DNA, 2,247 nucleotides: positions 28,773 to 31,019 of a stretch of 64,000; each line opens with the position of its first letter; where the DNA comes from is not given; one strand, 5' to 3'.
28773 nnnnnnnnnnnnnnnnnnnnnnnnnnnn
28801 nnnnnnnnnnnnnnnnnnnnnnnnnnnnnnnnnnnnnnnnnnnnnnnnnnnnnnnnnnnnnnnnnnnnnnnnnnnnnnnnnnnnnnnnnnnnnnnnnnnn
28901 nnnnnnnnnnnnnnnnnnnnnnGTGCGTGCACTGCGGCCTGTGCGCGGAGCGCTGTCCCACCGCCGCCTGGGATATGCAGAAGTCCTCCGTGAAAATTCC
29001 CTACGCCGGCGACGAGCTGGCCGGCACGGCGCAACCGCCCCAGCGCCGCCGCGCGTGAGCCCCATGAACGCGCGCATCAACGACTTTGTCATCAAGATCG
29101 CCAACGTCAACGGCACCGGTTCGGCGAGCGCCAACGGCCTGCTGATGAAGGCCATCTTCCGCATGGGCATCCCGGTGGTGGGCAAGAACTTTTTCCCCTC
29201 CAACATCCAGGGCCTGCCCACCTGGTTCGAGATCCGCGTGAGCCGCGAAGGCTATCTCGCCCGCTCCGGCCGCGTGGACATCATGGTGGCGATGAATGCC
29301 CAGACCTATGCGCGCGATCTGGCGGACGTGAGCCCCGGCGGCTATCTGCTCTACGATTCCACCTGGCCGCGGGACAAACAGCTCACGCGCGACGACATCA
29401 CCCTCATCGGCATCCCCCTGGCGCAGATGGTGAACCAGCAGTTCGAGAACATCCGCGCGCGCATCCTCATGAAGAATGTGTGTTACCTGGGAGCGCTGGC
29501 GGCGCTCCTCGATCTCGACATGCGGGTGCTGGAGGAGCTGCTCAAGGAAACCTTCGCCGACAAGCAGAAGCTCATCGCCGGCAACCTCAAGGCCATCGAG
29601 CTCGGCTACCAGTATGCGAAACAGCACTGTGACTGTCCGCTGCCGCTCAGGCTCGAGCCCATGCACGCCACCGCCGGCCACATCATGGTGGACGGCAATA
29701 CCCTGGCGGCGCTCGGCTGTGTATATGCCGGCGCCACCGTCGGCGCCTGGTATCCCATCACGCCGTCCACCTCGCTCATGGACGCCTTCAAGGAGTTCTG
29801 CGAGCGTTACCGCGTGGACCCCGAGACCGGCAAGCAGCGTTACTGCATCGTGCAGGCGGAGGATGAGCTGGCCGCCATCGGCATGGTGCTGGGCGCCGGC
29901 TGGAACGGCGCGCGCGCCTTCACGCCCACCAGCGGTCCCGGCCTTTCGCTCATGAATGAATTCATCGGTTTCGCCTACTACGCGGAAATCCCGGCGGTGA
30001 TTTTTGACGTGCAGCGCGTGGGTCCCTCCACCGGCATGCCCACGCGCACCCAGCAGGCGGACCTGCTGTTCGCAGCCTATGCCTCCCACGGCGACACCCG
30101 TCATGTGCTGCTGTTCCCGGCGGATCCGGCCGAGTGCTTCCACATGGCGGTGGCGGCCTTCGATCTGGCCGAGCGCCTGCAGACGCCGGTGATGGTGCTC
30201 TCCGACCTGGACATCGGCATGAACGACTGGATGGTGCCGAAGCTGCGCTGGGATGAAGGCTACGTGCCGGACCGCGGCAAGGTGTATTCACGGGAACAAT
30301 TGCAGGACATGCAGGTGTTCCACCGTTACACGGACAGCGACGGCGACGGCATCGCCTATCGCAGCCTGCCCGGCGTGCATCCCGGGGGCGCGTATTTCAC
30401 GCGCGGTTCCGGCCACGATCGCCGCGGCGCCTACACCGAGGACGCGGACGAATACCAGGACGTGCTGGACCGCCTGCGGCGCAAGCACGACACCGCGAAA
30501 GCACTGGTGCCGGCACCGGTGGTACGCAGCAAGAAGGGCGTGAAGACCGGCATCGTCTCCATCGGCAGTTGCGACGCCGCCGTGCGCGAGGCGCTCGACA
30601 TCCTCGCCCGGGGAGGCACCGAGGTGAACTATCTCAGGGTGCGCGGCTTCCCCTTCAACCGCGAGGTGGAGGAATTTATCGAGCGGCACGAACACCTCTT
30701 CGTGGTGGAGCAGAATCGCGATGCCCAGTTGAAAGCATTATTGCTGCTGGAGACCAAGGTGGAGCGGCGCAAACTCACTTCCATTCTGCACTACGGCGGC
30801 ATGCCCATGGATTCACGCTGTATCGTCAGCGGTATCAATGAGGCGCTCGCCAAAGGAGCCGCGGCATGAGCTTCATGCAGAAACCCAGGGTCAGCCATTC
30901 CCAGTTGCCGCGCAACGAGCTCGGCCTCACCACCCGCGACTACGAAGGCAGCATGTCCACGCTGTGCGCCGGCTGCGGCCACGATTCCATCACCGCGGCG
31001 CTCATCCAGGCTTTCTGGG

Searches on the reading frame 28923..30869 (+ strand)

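Call 43: search_protein_families(library=pfam, proteins=[window:28923-30869:+])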
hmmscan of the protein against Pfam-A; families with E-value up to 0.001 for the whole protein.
window:28923-30869:+ (648 aa): 2 families
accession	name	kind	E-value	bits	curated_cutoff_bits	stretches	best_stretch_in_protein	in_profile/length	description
PF01855.24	POR_N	-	3e-48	165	27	1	265-432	2-158/231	Pyruvate flavodoxin/ferredoxin oxidoreductase, thiamine diP-bdg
PF01558.24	POR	-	1.8e-39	136.1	27.4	1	64-230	2-173/173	Pyruvate ferredoxin/flavodoxin oxidoreductase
